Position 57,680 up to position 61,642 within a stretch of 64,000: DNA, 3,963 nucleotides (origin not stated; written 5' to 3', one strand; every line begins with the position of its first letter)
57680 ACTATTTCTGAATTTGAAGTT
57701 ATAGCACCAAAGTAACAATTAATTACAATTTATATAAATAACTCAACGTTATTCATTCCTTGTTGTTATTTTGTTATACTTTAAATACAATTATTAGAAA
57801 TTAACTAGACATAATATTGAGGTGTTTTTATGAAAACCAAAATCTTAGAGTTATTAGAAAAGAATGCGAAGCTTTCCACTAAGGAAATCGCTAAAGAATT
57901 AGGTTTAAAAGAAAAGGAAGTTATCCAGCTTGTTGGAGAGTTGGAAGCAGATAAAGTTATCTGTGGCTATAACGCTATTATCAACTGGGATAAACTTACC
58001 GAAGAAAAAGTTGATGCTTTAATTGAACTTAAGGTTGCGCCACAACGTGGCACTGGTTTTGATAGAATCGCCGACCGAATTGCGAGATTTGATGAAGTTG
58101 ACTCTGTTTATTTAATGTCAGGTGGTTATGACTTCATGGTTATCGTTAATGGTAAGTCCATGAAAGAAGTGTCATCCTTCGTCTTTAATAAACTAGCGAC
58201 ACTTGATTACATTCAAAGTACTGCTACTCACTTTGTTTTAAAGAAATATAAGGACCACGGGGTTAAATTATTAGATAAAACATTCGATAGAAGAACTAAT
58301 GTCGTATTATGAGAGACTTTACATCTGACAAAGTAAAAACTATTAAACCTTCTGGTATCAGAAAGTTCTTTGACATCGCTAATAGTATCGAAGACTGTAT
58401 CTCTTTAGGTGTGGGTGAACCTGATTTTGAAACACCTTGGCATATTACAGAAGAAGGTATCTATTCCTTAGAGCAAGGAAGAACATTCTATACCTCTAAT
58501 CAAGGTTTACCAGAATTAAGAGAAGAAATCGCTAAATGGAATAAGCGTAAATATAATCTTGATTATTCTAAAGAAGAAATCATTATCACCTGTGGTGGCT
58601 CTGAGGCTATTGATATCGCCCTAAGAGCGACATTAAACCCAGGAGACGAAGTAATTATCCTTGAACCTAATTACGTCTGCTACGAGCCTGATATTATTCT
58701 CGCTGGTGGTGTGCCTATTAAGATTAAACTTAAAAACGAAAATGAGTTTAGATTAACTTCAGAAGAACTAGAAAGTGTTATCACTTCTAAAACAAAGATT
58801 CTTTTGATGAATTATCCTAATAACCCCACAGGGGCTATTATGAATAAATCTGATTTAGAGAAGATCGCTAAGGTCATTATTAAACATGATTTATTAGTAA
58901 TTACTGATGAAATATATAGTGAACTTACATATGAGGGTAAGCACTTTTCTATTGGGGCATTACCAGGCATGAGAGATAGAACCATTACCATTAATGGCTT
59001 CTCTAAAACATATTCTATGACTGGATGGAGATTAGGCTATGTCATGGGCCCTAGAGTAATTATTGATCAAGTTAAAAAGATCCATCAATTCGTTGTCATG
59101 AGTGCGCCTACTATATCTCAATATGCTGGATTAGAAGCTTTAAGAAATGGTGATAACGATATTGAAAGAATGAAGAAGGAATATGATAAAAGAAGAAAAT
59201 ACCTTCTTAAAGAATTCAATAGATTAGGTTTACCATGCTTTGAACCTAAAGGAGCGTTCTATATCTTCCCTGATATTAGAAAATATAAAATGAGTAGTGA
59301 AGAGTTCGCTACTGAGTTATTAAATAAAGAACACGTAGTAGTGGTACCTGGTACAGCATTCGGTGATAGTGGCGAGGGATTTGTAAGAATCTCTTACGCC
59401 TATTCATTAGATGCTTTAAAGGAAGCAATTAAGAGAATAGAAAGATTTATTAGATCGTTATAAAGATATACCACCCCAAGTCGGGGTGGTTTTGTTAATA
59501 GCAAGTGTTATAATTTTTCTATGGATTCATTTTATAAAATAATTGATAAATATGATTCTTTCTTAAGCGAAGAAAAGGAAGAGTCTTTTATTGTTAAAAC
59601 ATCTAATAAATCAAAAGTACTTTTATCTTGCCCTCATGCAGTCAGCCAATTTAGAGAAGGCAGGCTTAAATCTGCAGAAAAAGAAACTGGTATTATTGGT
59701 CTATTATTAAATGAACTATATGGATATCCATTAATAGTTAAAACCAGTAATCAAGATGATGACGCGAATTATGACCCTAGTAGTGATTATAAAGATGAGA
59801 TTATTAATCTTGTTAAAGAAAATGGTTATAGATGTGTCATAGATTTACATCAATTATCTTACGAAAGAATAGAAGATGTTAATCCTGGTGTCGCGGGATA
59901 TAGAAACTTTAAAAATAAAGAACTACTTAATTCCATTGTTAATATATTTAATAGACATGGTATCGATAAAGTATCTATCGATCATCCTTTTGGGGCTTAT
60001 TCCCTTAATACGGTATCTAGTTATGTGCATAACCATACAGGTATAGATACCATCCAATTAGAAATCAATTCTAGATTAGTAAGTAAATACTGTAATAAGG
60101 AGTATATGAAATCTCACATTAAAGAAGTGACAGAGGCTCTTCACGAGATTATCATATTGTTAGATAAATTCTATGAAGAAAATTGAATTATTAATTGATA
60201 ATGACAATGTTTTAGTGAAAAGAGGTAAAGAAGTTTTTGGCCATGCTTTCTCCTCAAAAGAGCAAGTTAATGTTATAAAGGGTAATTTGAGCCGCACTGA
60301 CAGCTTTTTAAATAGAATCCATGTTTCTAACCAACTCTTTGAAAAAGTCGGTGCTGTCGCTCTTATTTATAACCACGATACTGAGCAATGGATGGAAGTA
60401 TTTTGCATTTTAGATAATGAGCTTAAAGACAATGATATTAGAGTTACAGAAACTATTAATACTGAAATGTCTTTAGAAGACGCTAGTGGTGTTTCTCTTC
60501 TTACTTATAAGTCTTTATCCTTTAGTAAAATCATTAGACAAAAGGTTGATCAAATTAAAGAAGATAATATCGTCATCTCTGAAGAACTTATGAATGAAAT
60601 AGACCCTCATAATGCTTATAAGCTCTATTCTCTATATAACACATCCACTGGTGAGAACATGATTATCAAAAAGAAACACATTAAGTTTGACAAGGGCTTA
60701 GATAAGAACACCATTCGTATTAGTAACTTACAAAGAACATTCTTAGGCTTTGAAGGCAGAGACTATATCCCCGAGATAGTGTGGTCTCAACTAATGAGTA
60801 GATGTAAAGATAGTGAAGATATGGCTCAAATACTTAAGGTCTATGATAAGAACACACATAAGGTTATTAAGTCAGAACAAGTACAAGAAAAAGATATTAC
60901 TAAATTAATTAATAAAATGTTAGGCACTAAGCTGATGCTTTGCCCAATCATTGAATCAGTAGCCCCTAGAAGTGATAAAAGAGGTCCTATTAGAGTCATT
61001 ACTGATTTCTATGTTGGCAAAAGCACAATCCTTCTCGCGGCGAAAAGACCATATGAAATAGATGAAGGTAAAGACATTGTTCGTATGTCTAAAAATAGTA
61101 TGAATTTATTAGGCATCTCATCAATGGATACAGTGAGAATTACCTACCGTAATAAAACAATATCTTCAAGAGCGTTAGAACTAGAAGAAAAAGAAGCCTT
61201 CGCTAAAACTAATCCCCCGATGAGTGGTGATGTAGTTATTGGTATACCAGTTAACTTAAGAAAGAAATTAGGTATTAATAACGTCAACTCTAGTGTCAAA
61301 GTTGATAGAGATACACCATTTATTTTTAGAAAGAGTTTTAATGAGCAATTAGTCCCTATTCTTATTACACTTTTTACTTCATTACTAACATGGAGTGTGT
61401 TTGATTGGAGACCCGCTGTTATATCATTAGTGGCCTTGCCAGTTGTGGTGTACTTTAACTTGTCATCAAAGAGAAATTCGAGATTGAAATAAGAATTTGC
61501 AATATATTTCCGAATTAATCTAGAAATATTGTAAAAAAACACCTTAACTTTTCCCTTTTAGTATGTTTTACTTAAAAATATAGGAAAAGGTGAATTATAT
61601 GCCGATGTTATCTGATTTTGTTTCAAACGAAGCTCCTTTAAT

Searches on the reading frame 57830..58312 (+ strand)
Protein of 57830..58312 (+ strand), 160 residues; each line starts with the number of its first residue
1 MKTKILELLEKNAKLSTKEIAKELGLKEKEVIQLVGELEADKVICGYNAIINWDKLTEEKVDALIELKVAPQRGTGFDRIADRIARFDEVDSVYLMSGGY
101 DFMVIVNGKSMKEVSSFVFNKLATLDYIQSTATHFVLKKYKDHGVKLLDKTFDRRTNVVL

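Call 45: search_protein_families(library=pfam, proteins=[window:57830-58312:+], max_evalue=0.001)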
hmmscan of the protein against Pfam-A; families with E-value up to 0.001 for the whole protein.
window:57830-58312:+ (160 aa): 5 families
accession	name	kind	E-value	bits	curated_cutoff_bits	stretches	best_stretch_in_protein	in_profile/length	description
PF01037.27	AsnC_trans_reg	-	1.9e-17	63.4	25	1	65-138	1-72/73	Lrp/AsnC ligand binding domain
PF13412.12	HTH_24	-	1e-07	31.9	21.9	1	3-44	6-47/48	Winged helix-turn-helix DNA-binding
PF13404.12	HTH_AsnC-type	-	1.2e-06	28.6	27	1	4-33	7-36/42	AsnC-type helix-turn-helix domain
PF21476.4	PF0610-like_N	-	7.1e-05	23.4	33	1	4-32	5-32/50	PF0610-like, N-terminal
PF22451.2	NirdL-like_HTH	-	0.00028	20.8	27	1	18-44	20-46/47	Siroheme decarboxylase NirDL-like HTH domain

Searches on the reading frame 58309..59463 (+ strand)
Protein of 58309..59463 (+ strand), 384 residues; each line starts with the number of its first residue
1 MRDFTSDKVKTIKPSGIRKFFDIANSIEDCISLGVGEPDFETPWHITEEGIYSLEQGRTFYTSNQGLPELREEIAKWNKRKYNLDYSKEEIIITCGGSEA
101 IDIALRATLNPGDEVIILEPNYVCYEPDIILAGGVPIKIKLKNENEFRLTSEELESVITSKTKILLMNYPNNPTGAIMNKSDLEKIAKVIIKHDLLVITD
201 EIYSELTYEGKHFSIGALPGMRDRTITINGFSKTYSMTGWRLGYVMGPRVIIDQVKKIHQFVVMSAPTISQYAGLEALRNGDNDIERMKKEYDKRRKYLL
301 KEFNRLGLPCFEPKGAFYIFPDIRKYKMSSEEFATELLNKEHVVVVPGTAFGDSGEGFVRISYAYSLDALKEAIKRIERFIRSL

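Call 45: search_protein_families(library=pfam, proteins=[window:58309-59463:+], max_evalue=0.001)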
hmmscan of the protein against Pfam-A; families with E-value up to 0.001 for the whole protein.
window:58309-59463:+ (384 aa): 4 families
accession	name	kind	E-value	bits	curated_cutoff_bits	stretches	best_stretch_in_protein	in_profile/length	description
PF00155.27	Aminotran_1_2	-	3.7e-80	270.3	19.7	1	29-377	2-361/361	Aminotransferase class I and II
PF00266.25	Aminotran_5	-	5.3e-09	36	21.5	1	66-200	44-175/371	Aminotransferase class-V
PF01041.23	DegT_DnrJ_EryC1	-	7.8e-08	32.4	19.8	1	89-200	40-145/360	DegT/DnrJ/EryC1/StrS aminotransferase family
PF01053.26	Cys_Met_Meta_PP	-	4.2e-07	29.3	27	1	90-203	69-176/381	Cys/Met metabolism PLP-dependent enzyme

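Call 81: search_protein_families(library=padloc, proteins=[L181:12645-14888:+], max_evalue=0.001)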
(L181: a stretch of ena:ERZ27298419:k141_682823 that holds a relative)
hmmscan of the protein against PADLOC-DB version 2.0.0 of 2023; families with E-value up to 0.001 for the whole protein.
L181:12645-14888:+ (748 aa): 1 family
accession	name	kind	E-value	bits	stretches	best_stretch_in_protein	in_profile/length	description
PDLC05051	PDC-S60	-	3.2e-24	83.1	1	3-724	1-752/1027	-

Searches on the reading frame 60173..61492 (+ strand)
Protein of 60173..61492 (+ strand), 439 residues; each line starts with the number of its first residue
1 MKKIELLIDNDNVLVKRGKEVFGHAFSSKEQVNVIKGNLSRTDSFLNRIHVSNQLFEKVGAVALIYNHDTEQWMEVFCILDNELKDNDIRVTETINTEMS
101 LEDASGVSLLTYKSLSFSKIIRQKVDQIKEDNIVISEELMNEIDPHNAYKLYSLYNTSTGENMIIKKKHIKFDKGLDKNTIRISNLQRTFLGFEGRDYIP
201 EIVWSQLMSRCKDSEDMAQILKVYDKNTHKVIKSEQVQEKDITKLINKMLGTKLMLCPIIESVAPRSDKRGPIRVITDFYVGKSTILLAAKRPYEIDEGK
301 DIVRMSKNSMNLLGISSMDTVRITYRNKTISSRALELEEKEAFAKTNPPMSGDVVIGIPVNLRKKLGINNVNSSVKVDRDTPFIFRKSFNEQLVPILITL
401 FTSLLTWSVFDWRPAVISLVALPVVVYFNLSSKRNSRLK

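Call 81: search_protein_families(library=padloc, proteins=[L181:12645-14888:+], max_evalue=0.001)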
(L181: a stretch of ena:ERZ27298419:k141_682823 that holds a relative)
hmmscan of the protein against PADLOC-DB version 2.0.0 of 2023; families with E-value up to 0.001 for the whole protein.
L181:12645-14888:+ (748 aa): 1 family
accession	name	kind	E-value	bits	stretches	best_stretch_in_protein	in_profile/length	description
PDLC05051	PDC-S60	-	3.2e-24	83.1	1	3-724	1-752/1027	-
